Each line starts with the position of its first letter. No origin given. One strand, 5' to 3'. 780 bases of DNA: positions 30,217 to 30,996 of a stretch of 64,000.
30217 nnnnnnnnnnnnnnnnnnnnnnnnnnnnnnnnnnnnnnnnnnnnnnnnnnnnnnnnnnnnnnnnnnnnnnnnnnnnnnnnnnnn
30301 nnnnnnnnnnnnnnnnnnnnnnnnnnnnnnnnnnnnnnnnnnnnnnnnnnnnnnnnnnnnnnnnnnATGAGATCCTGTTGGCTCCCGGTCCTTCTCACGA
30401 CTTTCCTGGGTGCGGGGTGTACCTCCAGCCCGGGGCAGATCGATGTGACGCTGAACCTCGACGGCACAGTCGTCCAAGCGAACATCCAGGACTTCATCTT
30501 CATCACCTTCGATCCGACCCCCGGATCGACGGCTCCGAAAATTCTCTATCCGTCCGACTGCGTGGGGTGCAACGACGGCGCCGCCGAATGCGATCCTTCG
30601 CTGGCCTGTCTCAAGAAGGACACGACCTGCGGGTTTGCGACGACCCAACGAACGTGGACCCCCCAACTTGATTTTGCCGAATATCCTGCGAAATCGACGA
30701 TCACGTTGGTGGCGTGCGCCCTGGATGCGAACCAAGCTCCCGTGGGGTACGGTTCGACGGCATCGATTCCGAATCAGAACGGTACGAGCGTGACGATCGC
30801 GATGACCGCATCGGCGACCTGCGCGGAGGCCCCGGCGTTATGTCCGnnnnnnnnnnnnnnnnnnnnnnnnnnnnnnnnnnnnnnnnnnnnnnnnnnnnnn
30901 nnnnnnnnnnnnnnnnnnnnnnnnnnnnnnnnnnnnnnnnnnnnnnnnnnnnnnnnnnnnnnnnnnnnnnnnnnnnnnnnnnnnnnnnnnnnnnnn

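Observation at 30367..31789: Three tandem, translationally coupled paralogous Cys-containing lipoproteins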

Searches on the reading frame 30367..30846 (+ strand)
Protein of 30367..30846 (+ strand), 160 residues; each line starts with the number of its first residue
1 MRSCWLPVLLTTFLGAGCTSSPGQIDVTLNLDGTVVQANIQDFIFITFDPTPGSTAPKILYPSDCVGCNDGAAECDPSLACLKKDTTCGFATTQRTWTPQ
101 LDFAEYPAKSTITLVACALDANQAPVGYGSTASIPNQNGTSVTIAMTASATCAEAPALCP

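Call 3: search_protein_families(library=pfam, proteins=[window:30367-30846:+], max_evalue=1)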
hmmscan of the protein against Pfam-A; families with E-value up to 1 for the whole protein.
window:30367-30846:+ (160 aa): 0 families

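Call 4: search_protein_families(library=ncbifam, proteins=[window:30367-30846:+], max_evalue=1)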
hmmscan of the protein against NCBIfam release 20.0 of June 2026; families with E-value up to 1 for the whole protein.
window:30367-30846:+ (160 aa): 0 families

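Call 8: find_homologous_proteins(query=window:30367-30846:+, max_evalue=0.01)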
Query window:30367-30846:+ (160 aa): 2 proteins with E <= 0.01 among 49 candidates.
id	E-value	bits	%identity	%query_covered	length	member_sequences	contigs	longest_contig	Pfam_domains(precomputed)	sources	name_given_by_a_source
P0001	1.4e-101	355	100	100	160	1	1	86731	-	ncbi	ncbi:MAG: hypothetical protein V1495_08095 [Pseudomonadota bacterium]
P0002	1.1e-20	92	34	100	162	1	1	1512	-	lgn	-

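Call 11: find_encoding_contigs(protein=P0002, flank=10000)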
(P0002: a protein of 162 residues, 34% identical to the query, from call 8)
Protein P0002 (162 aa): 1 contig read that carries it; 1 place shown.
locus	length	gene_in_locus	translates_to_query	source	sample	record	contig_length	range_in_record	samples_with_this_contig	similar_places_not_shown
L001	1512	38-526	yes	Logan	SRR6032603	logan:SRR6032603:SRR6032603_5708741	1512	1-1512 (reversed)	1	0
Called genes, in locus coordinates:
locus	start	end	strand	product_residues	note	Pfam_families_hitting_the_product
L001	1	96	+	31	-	?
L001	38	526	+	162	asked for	-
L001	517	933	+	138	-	-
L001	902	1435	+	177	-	-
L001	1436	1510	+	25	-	?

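Call 20: find_related_loci(query=A1, collection=genome_contigs, flank=10000)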
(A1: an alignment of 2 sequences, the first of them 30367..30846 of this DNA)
Query A1 (160 aa) in genome_contigs; peptide patterns used: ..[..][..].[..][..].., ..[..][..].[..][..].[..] (x = any residue, [..] = any of these).
148 stretches matched a pattern, but none encodes a relative of the query by tblastn (E <= 1e-3).

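Call 21: find_related_loci(query=A1, collection=metagenome_contigs, flank=10000)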
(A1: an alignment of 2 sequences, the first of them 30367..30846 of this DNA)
Query A1 (160 aa) in metagenome_contigs; peptide patterns used: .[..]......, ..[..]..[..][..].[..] (x = any residue, [..] = any of these).
195 stretches matched a pattern; 2 encode a relative of the query (tblastn E <= 1e-3); 2 distinct loci.
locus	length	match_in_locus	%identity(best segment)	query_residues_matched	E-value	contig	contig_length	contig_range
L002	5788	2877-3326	37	1-151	2e-28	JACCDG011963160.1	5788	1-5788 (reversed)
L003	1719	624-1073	34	1-151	1e-27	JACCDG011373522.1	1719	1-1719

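Call 31: find_encoding_contigs(protein=P0001, flank=10000, max_places=3)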
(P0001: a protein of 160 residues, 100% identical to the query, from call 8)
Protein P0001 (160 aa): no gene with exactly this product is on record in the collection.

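Call 39: predict_structure(alignment_id=A1)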
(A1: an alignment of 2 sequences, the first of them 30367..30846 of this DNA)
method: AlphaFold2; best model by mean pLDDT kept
length: 160 residues; sequences in the alignment: 2
mean_pLDDT: 55.9   pTM: 0.52
mean pLDDT of the five models: 55.9, 44.5, 40.0, 38.4, 35.0
residues with pLDDT >= 90: 0; 70-90: 40; 50-70: 57; < 50: 63
segments of 3 or more residues with pLDDT < 50: 1-7, 9-20, 36-41, 67-93, 150-160
pLDDT, mean of each block of 10 residues (from residue 1): 42 41 69 51 59 61 50 34 31 59 77 72 63 79 68 37
secondary structure, 60 per line:
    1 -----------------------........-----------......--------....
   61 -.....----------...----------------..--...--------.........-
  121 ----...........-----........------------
elements in order: E24-31 E43-48 E57-60 E100-102 E111-119 E125-135 E141-148

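Call 40: search_protein_representatives(alignment_id=A1)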
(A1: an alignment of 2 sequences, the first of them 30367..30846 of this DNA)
Query: 2 sequences, 167 profile positions. Proteins with E-value up to 0.001 (for the whole library): 43; up to 1e-10: 27; up to 1e-30: 4. The best 43 are listed.
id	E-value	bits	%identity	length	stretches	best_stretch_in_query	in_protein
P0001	7.4e-84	296.0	-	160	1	1-167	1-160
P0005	1.0e-59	217.5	-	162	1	1-167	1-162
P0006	3.6e-35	137.6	-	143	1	16-167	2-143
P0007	1.0e-32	129.7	-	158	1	6-166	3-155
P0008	2.1e-29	118.9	-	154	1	11-167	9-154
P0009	1.1e-28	116.6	-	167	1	6-166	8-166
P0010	1.2e-26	109.9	-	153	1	1-167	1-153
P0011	2.3e-26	109.0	-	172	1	6-157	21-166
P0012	3.1e-26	108.6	-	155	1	1-163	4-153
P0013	1.0e-25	106.9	-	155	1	1-167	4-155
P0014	1.4e-25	106.5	-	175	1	13-167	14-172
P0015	6.1e-25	104.4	-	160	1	7-167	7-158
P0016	1.6e-23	99.7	-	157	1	7-164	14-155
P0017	2.3e-23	99.2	-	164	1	5-160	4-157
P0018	2.9e-23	98.9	-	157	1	5-158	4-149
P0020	9.7e-22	93.9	-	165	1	8-162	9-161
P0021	5.2e-21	91.6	-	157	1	12-166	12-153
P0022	7.2e-19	84.6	-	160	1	6-166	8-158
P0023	2.6e-16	76.3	-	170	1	4-167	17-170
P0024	9.4e-16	74.5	-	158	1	3-160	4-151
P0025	4.1e-15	72.4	-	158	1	5-166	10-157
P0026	1.1e-14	71.0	-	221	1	6-158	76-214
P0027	1.9e-13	67.0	-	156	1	8-163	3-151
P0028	7.5e-12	61.8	-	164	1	6-166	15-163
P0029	8.0e-12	61.7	-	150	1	6-166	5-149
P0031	2.6e-10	56.8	-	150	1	8-151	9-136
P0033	4.3e-09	52.8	-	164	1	10-167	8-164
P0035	9.2e-09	51.7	-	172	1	5-167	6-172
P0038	9.1e-07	45.2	-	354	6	53-99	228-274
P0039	6.4e-06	42.5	-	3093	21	106-163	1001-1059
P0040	1.1e-05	41.7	-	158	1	8-166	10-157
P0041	2.7e-05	40.4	-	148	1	8-150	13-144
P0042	3.1e-05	40.2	-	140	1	7-163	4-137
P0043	1.9e-04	37.7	-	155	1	4-156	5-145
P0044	1.9e-04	37.7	-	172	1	11-166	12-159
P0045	2.7e-04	37.2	-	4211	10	22-61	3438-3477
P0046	8.3e-04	35.6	-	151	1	7-153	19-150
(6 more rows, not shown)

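Call 42: list_cluster_members(proteins=[P0006, P0007, P0009, P0014, P0021, P0026, P0028, P0035, P0041, P0044])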
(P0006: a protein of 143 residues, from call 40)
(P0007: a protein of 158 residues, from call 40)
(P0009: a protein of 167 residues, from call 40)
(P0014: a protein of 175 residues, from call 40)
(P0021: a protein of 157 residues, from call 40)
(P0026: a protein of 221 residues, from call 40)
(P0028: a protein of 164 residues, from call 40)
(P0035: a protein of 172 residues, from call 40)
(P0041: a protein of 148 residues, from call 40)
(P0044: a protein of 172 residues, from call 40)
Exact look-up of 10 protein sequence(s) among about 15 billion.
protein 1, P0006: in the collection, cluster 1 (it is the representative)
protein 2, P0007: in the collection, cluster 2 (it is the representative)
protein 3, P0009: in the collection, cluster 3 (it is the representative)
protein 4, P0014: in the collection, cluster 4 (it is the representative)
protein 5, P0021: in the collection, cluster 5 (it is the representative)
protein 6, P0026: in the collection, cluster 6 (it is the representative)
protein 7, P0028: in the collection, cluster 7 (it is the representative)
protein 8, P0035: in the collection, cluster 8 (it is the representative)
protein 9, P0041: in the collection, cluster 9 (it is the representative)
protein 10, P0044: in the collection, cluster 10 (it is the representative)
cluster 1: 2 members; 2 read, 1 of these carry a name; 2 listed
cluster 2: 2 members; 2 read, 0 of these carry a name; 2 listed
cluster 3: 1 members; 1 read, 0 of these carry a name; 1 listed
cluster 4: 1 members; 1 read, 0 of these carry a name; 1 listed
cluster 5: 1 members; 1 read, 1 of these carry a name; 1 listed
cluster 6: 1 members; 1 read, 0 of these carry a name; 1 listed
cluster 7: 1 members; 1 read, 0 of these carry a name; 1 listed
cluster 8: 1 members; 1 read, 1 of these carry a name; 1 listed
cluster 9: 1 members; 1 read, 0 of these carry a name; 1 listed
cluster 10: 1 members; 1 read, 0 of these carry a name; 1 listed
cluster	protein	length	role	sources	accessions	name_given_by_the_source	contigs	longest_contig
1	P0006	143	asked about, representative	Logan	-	-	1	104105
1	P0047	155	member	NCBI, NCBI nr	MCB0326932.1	MAG: hypothetical protein KDD52_04855 [Bdellovibrionales bacterium] | hypothetical protein [Bdellovibrionales bacterium]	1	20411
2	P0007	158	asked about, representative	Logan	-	-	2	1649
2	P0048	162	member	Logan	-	-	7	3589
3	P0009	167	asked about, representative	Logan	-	-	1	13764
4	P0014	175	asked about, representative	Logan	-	-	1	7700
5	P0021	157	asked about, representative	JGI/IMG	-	hypothetical protein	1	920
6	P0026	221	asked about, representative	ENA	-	-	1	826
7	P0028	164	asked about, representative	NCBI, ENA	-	-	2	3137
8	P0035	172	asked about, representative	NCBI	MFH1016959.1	MAG: hypothetical protein V1798_02110 [Pseudomonadota bacterium]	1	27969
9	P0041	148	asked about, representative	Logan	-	-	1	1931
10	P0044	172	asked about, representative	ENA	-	-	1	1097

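Call 43: search_protein_families(library=pfam, proteins=[P0038, P0039, P0045], max_evalue=0.001)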
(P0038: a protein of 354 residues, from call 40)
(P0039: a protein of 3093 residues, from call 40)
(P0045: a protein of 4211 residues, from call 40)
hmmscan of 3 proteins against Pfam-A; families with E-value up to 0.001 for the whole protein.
P0038 (354 aa): 6 families
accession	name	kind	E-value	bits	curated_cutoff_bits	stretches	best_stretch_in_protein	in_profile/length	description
PF01436.27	NHL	-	2.8e-28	96.9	20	3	128-153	1-27/28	NHL repeat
PF25021.1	TEN_NHL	-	1.6e-14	54.1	27.1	0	179-226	137-183/357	Teneurin NHL domain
PF18888.5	DUF5650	-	1.3e-06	28.4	25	0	142-175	7-39/55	Repeat of unknown function (DUF5650)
PF14440.12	XOO_2897-deam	-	9.3e-06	26.1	27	0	76-105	46-76/101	Xanthomonas XOO_2897-like deaminase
PF16460.11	Phage_TTP_11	-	2.9e-05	24.2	28.4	0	23-68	2-43/154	Phage tail tube, TTP, lambda-like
PF20161.5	VpsR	-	0.00058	20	23.7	0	138-179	11-52/121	VpsR domain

P0039 (3093 aa): 3 families
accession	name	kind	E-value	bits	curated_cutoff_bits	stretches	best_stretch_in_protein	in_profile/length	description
PF00190.28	Cupin_1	-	1.2e-15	57.8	22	0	1687-1757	18-88/151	Cupin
PF13884.11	Peptidase_S74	-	5e-12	46.4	22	1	2970-3022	1-54/58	Chaperone of endosialidase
PF04347.18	FliO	-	4.2e-05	24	22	0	1060-1088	38-66/91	Flagellar biosynthesis protein, FliO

P0045 (4211 aa): 3 families
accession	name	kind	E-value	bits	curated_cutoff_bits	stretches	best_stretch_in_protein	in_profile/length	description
PF18297.6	NFACT-R_2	-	8.2e-29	100.3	26.9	0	1401-1444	38-81/104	NFACT protein RNA binding domain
PF22768.1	SPP1_Dit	-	7.3e-25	87.5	25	0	3204-3238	54-84/97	Siphovirus-type tail component, C-terminal domain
PF00028.23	Cadherin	-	8e-10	39.4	28.8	0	3842-3915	12-92/93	Cadherin domain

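Call 46: find_encoding_contigs(protein=P0006, flank=8000, max_places=2)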
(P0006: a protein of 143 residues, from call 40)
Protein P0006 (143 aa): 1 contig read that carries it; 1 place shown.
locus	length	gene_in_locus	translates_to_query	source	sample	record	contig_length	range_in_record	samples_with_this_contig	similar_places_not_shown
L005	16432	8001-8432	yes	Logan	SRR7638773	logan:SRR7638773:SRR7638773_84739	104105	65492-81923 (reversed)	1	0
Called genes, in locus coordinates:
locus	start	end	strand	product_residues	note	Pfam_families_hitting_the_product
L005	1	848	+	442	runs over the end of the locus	PF00009:GTP_EFTU, PF01926:MMR_HSR1, PF02421:FeoB_N, PF04548:AIG1 (weak), PF00009:GTP_EFTU, PF01926:MMR_HSR1, PF02421:FeoB_N, PF14714:KH_dom-like, +6 more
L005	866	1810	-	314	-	-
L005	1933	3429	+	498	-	PF02789:Peptidase_M17_N (weak), PF00883:Peptidase_M17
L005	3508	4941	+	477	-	PF00691:OmpA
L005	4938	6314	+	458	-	PF02412:TSP_3 (faint)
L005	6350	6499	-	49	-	-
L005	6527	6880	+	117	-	-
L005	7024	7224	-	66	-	-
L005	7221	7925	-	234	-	PF00590:TP_methylase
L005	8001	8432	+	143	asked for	-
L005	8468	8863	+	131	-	-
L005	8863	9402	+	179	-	-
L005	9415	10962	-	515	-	PF10150:RNase_E_G, PF20833:RNase_E_G_Thio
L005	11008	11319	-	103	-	PF00708:Acylphosphatase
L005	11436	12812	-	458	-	-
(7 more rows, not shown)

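Call 47: find_encoding_contigs(protein=P0035, flank=8000, max_places=2)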
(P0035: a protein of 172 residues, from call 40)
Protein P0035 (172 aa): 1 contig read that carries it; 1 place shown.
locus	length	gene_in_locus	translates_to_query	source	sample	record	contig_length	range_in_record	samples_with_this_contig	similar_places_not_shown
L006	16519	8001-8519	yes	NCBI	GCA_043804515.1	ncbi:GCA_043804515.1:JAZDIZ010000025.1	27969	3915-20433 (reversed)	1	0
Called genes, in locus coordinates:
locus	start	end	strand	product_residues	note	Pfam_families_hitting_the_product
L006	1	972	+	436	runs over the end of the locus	PF00919:UPF0004, PF04055:Radical_SAM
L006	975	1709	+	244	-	PF14622:Ribonucleas_3_3, PF00636:Ribonuclease_3, PF00035:dsrm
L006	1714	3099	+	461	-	PF00009:GTP_EFTU (faint), PF00071:Ras (faint), PF00350:Dynamin_N (faint), PF01926:MMR_HSR1, PF02421:FeoB_N, PF01926:MMR_HSR1, PF02421:FeoB_N, PF14714:KH_dom-like, +4 more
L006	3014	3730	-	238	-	-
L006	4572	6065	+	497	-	PF02789:Peptidase_M17_N, PF00883:Peptidase_M17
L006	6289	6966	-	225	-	PF02517:Rce1-like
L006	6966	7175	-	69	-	-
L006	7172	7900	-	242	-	PF00590:TP_methylase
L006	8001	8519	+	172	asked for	-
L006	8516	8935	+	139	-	-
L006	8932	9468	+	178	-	-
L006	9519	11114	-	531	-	PF10150:RNase_E_G, PF20833:RNase_E_G_Thio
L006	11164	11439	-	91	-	PF00708:Acylphosphatase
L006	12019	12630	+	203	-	PF02129:Peptidase_S15, PF12146:Hydrolase_4 (faint), PF00561:Abhydrolase_1 (weak)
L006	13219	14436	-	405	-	-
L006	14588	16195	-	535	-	PF00069:Pkinase, PF07714:PK_Tyr_Ser-Thr, PF08308:PEGA (weak)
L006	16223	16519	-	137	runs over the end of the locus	PF01894:YjbQ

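Call 48: find_encoding_contigs(protein=P0009, flank=6000, max_places=2)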
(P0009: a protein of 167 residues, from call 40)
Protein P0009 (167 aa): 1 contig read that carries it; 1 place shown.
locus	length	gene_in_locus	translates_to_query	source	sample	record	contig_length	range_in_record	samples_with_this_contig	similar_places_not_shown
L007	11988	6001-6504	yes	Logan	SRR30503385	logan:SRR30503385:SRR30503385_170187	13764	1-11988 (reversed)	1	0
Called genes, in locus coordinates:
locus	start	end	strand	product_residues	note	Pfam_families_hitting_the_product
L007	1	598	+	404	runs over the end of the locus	PF00919:UPF0004, PF04055:Radical_SAM, PF01938:TRAM (weak)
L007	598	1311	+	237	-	PF14622:Ribonucleas_3_3, PF00636:Ribonuclease_3, PF00035:dsrm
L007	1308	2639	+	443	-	PF00350:Dynamin_N (faint), PF01926:MMR_HSR1, PF02421:FeoB_N, PF03193:RsgA_GTPase (faint), PF00009:GTP_EFTU, PF01926:MMR_HSR1, PF02421:FeoB_N, PF14714:KH_dom-like, +3 more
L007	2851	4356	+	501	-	PF02789:Peptidase_M17_N, PF00883:Peptidase_M17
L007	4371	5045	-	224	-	PF02517:Rce1-like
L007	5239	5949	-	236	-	PF00590:TP_methylase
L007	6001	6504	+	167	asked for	-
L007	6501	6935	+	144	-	-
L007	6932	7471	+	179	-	-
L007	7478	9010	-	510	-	PF10150:RNase_E_G, PF20833:RNase_E_G_Thio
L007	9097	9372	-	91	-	PF00708:Acylphosphatase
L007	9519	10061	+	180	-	PF13505:OMP_b-brl (faint)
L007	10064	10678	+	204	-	PF00300:His_Phos_1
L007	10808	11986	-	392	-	?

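Call 49: find_encoding_contigs(protein=P0014, flank=6000, max_places=2)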
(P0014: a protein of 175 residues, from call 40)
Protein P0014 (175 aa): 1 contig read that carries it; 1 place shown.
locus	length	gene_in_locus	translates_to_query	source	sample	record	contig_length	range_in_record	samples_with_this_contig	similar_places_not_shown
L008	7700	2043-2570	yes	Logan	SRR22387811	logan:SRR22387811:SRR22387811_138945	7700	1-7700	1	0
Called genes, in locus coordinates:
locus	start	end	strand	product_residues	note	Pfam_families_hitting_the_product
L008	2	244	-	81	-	?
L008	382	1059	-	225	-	PF02517:Rce1-like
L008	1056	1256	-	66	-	-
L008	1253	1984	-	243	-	PF00590:TP_methylase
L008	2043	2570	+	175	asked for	-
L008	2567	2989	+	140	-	-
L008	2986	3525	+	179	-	-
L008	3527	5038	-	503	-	PF10150:RNase_E_G, PF20833:RNase_E_G_Thio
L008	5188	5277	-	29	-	-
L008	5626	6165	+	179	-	-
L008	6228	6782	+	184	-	PF00300:His_Phos_1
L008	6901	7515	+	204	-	PF12697:Abhydrolase_6 (weak)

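Call 50: find_encoding_contigs(protein=P0041, flank=6000, max_places=2)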
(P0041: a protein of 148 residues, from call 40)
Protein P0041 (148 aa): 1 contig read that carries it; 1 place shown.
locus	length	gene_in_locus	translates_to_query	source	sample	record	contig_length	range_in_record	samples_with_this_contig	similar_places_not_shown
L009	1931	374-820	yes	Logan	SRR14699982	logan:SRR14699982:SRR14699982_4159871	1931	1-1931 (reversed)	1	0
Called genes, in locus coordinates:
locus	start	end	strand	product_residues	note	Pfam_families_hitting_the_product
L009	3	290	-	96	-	?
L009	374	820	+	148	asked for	-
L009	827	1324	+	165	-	-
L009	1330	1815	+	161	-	-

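Call 51: predict_structure(alignment_id=A5)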
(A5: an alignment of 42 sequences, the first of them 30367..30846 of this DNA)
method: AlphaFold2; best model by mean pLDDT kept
length: 160 residues; sequences in the alignment: 42
mean_pLDDT: 87.6   pTM: 0.79
mean pLDDT of the five models: 87.6, 87.5, 85.8, 84.6, 84.2
residues with pLDDT >= 90: 101; 70-90: 39; 50-70: 17; < 50: 3
segments of 3 or more residues with pLDDT < 50: 1-3
pLDDT, mean of each block of 10 residues (from residue 1): 51 63 89 96 95 92 93 87 89 87 84 96 96 93 97 94
secondary structure, 60 per line:
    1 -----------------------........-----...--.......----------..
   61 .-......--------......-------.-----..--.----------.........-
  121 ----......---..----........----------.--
elements in order: E24-31 E42-48 E59-61 E66-68 E80-82 E111-119 E125-130 E140-147
